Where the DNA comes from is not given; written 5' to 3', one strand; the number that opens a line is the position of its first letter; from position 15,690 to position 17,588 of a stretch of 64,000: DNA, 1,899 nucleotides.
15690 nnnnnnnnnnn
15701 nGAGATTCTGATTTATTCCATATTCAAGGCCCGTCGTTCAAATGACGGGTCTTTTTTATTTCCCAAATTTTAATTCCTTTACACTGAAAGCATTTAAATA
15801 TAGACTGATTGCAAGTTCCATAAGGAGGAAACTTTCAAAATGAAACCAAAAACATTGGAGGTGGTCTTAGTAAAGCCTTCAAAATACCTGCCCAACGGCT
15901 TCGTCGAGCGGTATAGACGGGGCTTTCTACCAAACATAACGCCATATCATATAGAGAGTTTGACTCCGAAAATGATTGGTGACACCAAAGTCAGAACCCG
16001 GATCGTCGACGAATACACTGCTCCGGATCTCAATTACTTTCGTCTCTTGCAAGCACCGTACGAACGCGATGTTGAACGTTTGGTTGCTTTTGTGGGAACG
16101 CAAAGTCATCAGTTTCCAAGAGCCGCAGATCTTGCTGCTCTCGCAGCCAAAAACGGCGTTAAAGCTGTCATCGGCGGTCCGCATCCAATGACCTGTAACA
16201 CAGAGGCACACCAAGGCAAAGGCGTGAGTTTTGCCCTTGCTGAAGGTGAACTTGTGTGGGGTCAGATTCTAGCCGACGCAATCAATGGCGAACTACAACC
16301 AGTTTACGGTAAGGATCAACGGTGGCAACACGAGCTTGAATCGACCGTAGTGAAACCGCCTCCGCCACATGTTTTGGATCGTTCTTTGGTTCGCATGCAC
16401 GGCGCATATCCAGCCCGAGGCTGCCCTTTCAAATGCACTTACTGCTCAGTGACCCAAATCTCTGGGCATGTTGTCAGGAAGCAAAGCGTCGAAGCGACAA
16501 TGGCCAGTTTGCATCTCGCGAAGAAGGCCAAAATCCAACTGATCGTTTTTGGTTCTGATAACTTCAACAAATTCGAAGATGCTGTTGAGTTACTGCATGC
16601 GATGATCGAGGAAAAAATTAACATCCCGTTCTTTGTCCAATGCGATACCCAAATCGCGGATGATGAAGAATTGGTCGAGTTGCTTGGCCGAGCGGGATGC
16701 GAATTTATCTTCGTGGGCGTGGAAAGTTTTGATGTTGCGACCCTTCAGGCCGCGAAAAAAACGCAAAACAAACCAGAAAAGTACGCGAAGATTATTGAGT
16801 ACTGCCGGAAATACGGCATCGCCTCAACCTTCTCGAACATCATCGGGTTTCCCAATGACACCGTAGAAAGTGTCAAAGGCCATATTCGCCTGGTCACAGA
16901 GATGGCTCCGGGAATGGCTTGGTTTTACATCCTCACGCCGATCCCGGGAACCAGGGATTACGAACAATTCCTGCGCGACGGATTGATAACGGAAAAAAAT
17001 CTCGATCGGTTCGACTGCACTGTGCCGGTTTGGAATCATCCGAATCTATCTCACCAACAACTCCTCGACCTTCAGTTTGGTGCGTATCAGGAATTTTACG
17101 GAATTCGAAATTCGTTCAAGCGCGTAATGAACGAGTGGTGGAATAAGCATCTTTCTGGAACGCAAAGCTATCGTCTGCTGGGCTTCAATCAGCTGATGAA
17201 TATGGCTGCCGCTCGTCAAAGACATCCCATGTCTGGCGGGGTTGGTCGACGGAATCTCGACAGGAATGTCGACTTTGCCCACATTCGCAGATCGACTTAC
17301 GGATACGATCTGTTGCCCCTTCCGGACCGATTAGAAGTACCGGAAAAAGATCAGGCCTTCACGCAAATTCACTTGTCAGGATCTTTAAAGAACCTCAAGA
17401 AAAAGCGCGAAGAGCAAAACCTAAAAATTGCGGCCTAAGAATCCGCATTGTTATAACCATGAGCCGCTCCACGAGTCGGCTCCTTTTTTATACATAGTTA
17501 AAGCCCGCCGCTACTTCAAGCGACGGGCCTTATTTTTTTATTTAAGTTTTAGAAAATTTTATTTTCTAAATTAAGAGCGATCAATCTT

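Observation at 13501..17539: GC-elevated three-gene cassette: unknown protein + J-domain (HPD) protein + B12-binding radical SAM enzyme, with its own consensus promoter and terminators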

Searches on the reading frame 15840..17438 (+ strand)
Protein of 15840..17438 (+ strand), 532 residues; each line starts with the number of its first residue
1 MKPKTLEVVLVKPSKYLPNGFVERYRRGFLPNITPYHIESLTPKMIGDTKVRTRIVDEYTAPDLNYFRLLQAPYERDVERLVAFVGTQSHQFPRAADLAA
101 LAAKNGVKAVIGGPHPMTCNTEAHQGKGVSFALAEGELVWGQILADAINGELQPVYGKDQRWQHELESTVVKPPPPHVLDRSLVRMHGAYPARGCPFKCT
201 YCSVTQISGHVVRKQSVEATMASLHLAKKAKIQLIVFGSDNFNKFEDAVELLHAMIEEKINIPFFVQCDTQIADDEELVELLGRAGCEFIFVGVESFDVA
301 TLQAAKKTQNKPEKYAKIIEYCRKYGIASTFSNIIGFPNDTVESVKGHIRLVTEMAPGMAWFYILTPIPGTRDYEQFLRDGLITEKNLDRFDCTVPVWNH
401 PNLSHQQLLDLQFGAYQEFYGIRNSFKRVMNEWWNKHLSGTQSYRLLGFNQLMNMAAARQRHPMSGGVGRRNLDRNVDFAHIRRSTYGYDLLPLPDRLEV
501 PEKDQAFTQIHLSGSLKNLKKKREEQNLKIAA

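Call 3: search_protein_families(library=pfam, proteins=[window:15840-17438:+], max_evalue=1)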
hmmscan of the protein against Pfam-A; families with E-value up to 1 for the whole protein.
window:15840-17438:+ (532 aa): 4 families
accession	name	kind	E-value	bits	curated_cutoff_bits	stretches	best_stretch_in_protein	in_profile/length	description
PF04055.27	Radical_SAM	-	3.3e-22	79.9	29.5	1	191-351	3-165/166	Radical SAM superfamily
PF02310.24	B12-binding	-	0.0031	17.8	32.1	1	81-136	54-113/121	B12 binding domain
PF13353.11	Fer4_12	-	0.057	14.2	22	1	193-260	13-82/137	4Fe-4S single cluster domain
PF04412.18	AcnX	-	0.14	11.3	31.5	1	210-290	269-353/400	Aconitase X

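Call 4: search_protein_families(library=ncbifam, proteins=[window:15840-17438:+], max_evalue=1)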
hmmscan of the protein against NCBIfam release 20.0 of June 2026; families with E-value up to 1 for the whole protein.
window:15840-17438:+ (532 aa): 39 families (the best 25 are shown)
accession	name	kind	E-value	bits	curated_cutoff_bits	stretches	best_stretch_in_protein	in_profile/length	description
TIGR03471.1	HpnJ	equivalog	6.8e-28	97.8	577.6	1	189-432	200-445/472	hopanoid biosynthesis associated radical SAM protein HpnJ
TIGR04479.1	bcpD_PhpK_rSAM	subfamily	2.9e-27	95.2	600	1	192-373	247-432/504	PhpK family radical SAM P-methyltransferase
TIGR04072.2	rSAM_ladder_B12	equivalog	1.7e-17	63.2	360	1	185-387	179-382/443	lipid biosynthesis B12-binding/radical SAM protein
TIGR04013.1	B12_SAM_MJ_1487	hypoth_equivalog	2.6e-17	62.7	251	1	78-372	42-352/382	TIGR04013 family B12-binding domain/radical SAM domain-containing protein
TIGR02026.1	BchE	equivalog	8.4e-17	61.2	481.35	1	192-426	200-433/497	magnesium-protoporphyrin IX monomethyl ester anaerobic oxidative cyclase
NF033070.1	rSAM_AprD4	equivalog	7.5e-16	58.1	500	1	192-404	202-416/456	AprD4 family radical SAM diol-dehydratase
NF038361.1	rSAM_Sden_1168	equivalog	9.6e-15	54.1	575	1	187-433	283-527/560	Sden_1168 family B12-binding radical SAM P-methyltransferase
TIGR04367.1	HpnR_B12_rSAM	equivalog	1.2e-14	53.7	650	1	192-376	192-372/490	hopanoid C-3 methylase HpnR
NF050148.1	rSAM_ApyD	equivalog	7.7e-13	47.7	750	1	192-376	205-392/645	RiPP biosynthesis radical SAM protein ApyD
TIGR04014.1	B12_SAM_MJ_0865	equivalog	1.8e-12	46.8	360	1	176-372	148-353/434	methyl-coenzyme M reductase glutamine C-methyltransferase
NF033712.0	B12_rSAM_KedN5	subfamily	2.2e-11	42.7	700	1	192-386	201-400/624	KedN5 family methylcobalamin-dependent radical SAM C-methyltransferase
TIGR04295.1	B12_rSAM_oligo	hypoth_equivalog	1.3e-10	40.6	400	1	192-348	206-355/422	TIGR04295 family B12-binding domain-containing radical SAM protein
TIGR00089.1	TIGR00089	subfamily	1.6e-08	33.8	251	1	193-374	147-337/429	MiaB/RimO family radical SAM methylthiotransferase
NF040546.1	rSAM_CUAEP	equivalog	3.6e-08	32.5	500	1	192-349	177-335/468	CUAEP/CCAEP-tail radical SAM (seleno)protein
TIGR04385.1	B12_rSAM_cofa1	equivalog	2e-07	30.6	450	1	187-354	196-363/438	B12 lower ligand biosynthesis radical SAM protein BzaD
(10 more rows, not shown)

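Call 6: search_protein_families(library=padloc, proteins=[window:15840-17438:+], max_evalue=1)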
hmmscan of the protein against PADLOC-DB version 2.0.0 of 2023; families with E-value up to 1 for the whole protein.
window:15840-17438:+ (532 aa): 1 family
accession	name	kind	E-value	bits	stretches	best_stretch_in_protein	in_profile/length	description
PDLC04689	PDC-M51A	-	9.1e-10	35.9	1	192-352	190-349/420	-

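Call 7: search_protein_families(library=phrogs, proteins=[window:15840-17438:+], max_evalue=1)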
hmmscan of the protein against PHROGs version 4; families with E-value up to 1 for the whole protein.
window:15840-17438:+ (532 aa): 4 families
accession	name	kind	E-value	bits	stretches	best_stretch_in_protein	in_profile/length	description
phrog_9298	-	other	1.4e-05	25.6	1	187-312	99-216/305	radical SAM domain protein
phrog_21079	-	unknown function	7.8e-05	22.2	1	244-342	337-429/648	-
phrog_1802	-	other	0.025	14.5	1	192-326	51-197/556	radical SAM domain-containing protein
phrog_13987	-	other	0.94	9.7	0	195-230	25-61/274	radical SAM domain-containing protein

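Call 24: find_homologous_proteins(query=window:15840-17435:+)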
Query window:15840-17435:+ (532 aa): 1688 proteins with E <= 0.001 among 8000 candidates; the best 120 are listed.
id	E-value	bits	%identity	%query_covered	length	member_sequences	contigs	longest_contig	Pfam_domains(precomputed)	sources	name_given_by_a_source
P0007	0.0e+0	1239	100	100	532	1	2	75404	PF04055.28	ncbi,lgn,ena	-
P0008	4.2e-246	835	68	97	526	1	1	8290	PF04055.28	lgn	-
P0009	2.3e-245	833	67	98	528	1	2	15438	PF04055.28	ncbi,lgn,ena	-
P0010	2.8e-227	773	64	98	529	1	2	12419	PF04055.28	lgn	-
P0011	3.6e-172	591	54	95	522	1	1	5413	PF04055.28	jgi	jgi:Radical SAM superfamily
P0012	6.2e-171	587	52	94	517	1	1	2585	PF04055.28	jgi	jgi:hypothetical protein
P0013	7.8e-169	580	54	94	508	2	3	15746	PF04055.28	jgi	jgi:hypothetical protein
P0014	1.4e-168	580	53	94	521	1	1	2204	PF04055.28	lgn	-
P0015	1.8e-168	579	53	95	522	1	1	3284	PF04055.28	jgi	jgi:hypothetical protein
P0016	3.5e-168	578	53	95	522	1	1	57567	PF04055.28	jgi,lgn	jgi:hypothetical protein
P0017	9.5e-168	577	51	97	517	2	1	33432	PF04055.28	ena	-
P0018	2.9e-167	575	53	94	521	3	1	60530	PF04055.28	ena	-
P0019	3.2e-167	575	51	95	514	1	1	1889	PF04055.28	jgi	-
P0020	3.4e-167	575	52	95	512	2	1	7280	PF04055.28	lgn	-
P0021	7.4e-167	574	53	94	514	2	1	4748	PF04055.28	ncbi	-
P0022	8.0e-167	574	52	94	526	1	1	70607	PF04055.28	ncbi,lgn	-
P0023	8.6e-167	574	52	93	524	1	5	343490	PF04055.28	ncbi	-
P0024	1.3e-166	573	52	96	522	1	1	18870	PF04055.28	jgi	jgi:Radical SAM superfamily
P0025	1.4e-166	573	53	94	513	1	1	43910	PF04055.28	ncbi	-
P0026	1.6e-166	573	53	96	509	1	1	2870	PF04055.28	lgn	-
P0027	2.2e-166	572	52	95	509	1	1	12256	PF04055.28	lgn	-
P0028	2.3e-166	572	50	99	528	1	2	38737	PF04055.28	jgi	-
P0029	2.3e-166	572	51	95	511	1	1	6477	PF04055.28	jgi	jgi:hypothetical protein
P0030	2.5e-166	572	51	95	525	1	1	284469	PF04055.28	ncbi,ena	-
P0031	3.6e-166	572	52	95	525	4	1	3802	PF04055.28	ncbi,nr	ncbi:MAG TPA: radical SAM protein [Pyrinomonadaceae bacterium]|nr:radical SAM protein [Pyrinomonadac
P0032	4.1e-166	572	52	95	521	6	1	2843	PF04055.28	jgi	jgi:hypothetical protein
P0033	4.8e-166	571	52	96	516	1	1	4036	PF04055.28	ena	-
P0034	4.8e-166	571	53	95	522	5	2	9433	PF04055.28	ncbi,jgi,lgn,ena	-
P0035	4.9e-166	571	53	94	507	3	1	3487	PF04055.28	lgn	-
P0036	5.4e-166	571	52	94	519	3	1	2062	PF04055.28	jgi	jgi:radical SAM superfamily enzyme YgiQ (UPF0313 family)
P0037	6.6e-166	571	54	93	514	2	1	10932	PF04055.28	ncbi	-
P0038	7.4e-166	571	53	95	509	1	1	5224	PF04055.28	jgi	jgi:hypothetical protein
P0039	9.3e-166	570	52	95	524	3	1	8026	PF04055.28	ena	-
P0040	1.0e-165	570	53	95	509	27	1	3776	PF04055.28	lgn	-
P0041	1.3e-165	570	51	95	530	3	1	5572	PF04055.28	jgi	jgi:radical SAM family protein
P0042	1.7e-165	569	51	93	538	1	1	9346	PF04055.28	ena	-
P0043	1.9e-165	569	52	95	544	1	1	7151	PF04055.28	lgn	-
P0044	2.3e-165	569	52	95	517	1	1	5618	PF04055.28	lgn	-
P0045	2.4e-165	569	51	97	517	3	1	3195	PF04055.28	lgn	-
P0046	2.7e-165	569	51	92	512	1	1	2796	PF04055.28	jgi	jgi:hypothetical protein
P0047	3.4e-165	568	52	94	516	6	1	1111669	PF04055.28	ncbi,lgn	-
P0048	3.6e-165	568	53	94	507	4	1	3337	PF04055.28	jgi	jgi:Radical SAM superfamily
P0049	4.0e-165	568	51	98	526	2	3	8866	PF04055.28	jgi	jgi:hypothetical protein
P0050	4.9e-165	568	53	94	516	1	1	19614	PF04055.28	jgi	jgi:hypothetical protein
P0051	5.1e-165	568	53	92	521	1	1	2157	PF04055.28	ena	-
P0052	6.1e-165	568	52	95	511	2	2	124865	PF04055.28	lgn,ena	-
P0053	7.4e-165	567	52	95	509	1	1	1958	PF04055.28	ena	-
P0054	8.3e-165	567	53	95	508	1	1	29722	PF04055.28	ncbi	-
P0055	8.5e-165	567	53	94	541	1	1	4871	PF04055.28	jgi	jgi:hypothetical protein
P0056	1.1e-164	567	52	94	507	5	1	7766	PF04055.28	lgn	-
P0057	1.2e-164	567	52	95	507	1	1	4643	PF04055.28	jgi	jgi:Radical SAM superfamily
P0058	1.3e-164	567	51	95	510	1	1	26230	PF04055.28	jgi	jgi:Radical SAM superfamily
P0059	1.4e-164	566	52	96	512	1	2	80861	PF04055.28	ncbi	-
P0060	1.5e-164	566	53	95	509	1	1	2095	PF04055.28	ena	-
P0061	1.5e-164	566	51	94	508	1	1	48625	PF04055.28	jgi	jgi:radical SAM superfamily enzyme YgiQ (UPF0313 family)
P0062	1.7e-164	566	51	95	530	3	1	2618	PF04055.28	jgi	jgi:hypothetical protein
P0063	1.7e-164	566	51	93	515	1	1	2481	PF04055.28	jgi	-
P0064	2.0e-164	566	52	94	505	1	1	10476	PF04055.28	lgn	-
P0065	2.3e-164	566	53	95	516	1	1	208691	PF04055.28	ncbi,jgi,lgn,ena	ncbi:MAG TPA: radical SAM protein [Pyrinomonadaceae bacterium]|jgi:hypothetical protein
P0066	2.4e-164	566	52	95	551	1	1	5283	PF04055.28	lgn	-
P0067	2.6e-164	566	52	94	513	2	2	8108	PF04055.28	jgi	jgi:hypothetical protein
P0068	2.7e-164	566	52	95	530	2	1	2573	PF04055.28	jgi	jgi:hypothetical protein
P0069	2.7e-164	566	53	94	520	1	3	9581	PF04055.28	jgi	jgi:radical SAM superfamily enzyme YgiQ (UPF0313 family)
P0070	3.0e-164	565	52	95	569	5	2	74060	PF04055.28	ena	-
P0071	3.6e-164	565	52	94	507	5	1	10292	PF04055.28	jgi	jgi:hypothetical protein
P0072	3.6e-164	565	51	95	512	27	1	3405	PF04055.28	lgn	-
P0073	3.8e-164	565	54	93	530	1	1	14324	PF04055.28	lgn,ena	-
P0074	5.2e-164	565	52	95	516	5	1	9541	PF04055.28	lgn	-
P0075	6.0e-164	564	51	94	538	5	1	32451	PF04055.28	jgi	jgi:hypothetical protein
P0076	6.7e-164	564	53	94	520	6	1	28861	PF04055.28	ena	-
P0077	6.9e-164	564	51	95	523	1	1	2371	PF04055.28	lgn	-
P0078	7.4e-164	564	51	94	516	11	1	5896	PF04055.28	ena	-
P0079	9.2e-164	564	53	94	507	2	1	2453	PF04055.28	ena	-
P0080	9.8e-164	564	52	95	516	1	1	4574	PF04055.28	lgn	-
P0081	9.9e-164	564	51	96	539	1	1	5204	PF04055.28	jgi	-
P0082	1.0e-163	564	52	94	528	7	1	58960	PF04055.28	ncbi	-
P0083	1.2e-163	563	52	93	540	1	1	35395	PF04055.28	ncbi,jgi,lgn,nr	ncbi:MAG: radical SAM protein [Pirellulaceae bacterium]|nr:radical SAM protein [Pirellulaceae bacter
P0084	1.2e-163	563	51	95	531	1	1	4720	PF04055.28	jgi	jgi:hypothetical protein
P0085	1.3e-163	563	52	94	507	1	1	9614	PF04055.28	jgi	jgi:hypothetical protein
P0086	1.4e-163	563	52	94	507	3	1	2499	PF04055.28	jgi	jgi:hypothetical protein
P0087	1.4e-163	563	51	94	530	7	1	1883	PF04055.28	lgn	-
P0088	1.8e-163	563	51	96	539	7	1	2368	PF04055.28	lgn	-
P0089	2.0e-163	563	52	94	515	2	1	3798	PF04055.28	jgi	jgi:radical SAM superfamily enzyme YgiQ (UPF0313 family)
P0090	2.0e-163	563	52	94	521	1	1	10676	PF04055.28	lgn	-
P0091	2.1e-163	563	53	94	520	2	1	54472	PF04055.28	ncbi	-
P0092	2.9e-163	562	52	96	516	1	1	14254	PF04055.28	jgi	jgi:radical SAM superfamily enzyme YgiQ (UPF0313 family)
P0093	3.1e-163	562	52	94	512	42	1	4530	PF04055.28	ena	-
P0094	3.4e-163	562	51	93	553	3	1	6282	PF04055.28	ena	-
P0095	3.5e-163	562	52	93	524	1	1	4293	PF04055.28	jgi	jgi:hypothetical protein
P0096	3.8e-163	562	51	95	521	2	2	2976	PF04055.28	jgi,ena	-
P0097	3.9e-163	562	51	94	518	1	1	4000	PF04055.28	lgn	-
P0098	4.2e-163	562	51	95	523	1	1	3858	PF04055.28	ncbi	-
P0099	4.2e-163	562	52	95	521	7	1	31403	PF04055.28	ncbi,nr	ncbi:MAG: radical SAM protein [Acidobacteria bacterium]|nr:radical SAM protein [Acidobacteriota bact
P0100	4.3e-163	562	52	95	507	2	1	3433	PF04055.28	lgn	-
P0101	4.3e-163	562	52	93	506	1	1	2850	PF04055.28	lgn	-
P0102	4.5e-163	561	51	95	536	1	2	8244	PF04055.28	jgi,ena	-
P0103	5.8e-163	561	53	95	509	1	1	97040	PF04055.28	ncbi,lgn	-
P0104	5.9e-163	561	50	95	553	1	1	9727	PF04055.28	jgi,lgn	jgi:hypothetical protein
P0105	6.4e-163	561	52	94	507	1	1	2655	PF04055.28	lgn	-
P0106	8.1e-163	561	52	93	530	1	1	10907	PF04055.28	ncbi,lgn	-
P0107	8.8e-163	561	50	95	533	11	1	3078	PF04055.28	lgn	-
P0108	9.6e-163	560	52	95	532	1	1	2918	PF04055.28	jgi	-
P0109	9.7e-163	560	51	95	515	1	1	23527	PF04055.28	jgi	jgi:hypothetical protein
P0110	1.0e-162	560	51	95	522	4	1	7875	PF04055.28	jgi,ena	jgi:hypothetical protein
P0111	1.1e-162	560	50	96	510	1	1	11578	PF04055.28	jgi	jgi:hypothetical protein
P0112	1.2e-162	560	51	93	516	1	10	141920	PF04055.28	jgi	jgi:hypothetical protein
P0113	1.2e-162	560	52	94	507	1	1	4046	PF04055.28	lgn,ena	-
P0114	1.3e-162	560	49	98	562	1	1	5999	PF04055.28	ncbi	-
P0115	1.5e-162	560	53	94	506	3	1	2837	PF04055.28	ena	-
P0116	1.5e-162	560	50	98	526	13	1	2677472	PF04055.28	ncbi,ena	-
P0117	1.7e-162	560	50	95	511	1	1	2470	PF04055.28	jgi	jgi:hypothetical protein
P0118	1.7e-162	560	52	95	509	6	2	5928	PF04055.28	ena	-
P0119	1.7e-162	560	51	96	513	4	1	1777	PF04055.28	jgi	jgi:hypothetical protein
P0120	2.2e-162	559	50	94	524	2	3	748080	PF04055.28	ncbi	-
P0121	2.3e-162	559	52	94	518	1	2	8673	PF04055.28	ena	-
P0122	2.3e-162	559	51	95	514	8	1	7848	PF04055.28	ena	-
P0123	2.4e-162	559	53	93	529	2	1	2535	PF04055.28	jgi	-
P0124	2.5e-162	559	52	95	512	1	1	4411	PF04055.28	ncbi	-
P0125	2.6e-162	559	51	96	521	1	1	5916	PF04055.28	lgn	-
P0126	2.6e-162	559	51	96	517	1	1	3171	PF04055.28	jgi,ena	-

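Call 26: find_encoding_contigs(protein=P0009, flank=6000, max_places=3)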
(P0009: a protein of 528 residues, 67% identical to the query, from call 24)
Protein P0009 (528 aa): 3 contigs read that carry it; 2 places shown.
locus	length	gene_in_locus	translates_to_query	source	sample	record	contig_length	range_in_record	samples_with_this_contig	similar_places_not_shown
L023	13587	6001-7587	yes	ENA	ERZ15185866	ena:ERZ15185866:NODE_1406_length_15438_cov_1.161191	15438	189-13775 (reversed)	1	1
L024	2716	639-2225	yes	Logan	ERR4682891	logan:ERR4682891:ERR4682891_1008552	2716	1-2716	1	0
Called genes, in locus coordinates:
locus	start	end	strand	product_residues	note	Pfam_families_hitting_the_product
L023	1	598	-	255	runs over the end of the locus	PF00571:CBS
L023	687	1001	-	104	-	-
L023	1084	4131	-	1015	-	PF00133:tRNA-synt_1, PF09334:tRNA-synt_1g (weak), PF08264:Anticodon_1, PF19302:DUF5915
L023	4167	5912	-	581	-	PF03485:Arg_tRNA_synt_N, PF00750:tRNA-synt_1d, PF05746:DALR_1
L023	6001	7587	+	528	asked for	PF04055:Radical_SAM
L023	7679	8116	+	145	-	PF01668:SmpB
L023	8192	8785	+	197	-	PF13091:PLDc_2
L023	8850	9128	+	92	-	-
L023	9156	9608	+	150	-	-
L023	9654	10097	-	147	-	-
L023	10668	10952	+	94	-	-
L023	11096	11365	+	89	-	-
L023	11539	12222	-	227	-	PF05552:MS_channel_1st_1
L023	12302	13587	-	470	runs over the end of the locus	PF01566:Nramp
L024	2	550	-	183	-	?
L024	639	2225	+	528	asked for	PF04055:Radical_SAM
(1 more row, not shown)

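Call 27: find_encoding_contigs(protein=P0010, flank=6000, max_places=3)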
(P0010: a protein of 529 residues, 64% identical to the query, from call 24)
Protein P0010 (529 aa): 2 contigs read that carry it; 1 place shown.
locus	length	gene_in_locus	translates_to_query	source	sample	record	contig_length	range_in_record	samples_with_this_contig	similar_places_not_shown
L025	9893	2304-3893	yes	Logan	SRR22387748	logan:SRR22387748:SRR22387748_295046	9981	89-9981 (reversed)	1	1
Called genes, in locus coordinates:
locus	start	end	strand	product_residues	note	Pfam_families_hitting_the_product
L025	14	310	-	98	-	-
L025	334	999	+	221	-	PF08264:Anticodon_1, PF19302:DUF5915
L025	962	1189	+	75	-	-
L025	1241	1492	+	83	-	-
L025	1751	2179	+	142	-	PF01797:Y1_Tnp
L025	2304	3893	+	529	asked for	PF04055:Radical_SAM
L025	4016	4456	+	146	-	PF01797:Y1_Tnp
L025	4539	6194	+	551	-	PF01565:FAD_binding_4, PF02913:FAD-oxidase_C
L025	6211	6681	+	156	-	-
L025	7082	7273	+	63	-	-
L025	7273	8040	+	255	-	PF01551:Peptidase_M23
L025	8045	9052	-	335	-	PF00078:RVT_1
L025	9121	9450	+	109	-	PF22296:bAvd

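Call 28: find_encoding_contigs(protein=P0116, flank=6000, max_places=3)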
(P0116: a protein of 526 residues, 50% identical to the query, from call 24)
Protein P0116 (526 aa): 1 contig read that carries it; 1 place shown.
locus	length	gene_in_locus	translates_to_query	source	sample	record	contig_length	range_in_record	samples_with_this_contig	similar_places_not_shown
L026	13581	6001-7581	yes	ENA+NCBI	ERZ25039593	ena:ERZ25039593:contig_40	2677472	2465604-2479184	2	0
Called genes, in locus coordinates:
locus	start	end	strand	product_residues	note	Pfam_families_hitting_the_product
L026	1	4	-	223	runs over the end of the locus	PF00072:Response_reg, PF00196:GerE, PF08281:Sigma70_r4_2 (weak)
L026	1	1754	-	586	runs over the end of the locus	PF28016:Mua (weak), PF13596:PAS_10, PF00989:PAS, PF08448:PAS_4, PF13426:PAS_9, PF08447:PAS_3, PF07730:HisKA_3, PF02518:HATPase_c, +2 more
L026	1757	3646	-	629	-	PF01339:CheB_methylest, PF03705:CheR_N, PF01739:CheR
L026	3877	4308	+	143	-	PF00072:Response_reg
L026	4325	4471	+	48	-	-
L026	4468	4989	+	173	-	PF10057:MpsC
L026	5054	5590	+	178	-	PF00072:Response_reg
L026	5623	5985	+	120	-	PF00072:Response_reg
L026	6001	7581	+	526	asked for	PF04055:Radical_SAM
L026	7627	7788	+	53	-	PF18919:DUF5670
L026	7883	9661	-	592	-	PF02922:CBM_48, PF00128:Alpha-amylase, PF02806:Alpha-amylase_C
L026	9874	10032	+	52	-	PF01679:Pmp3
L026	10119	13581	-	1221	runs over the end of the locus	PF06165:GH94_b-supersand, PF03633:Glyco_hydro_65C (faint), PF06165:GH94_b-supersand, PF17167:Glyco_hydro_94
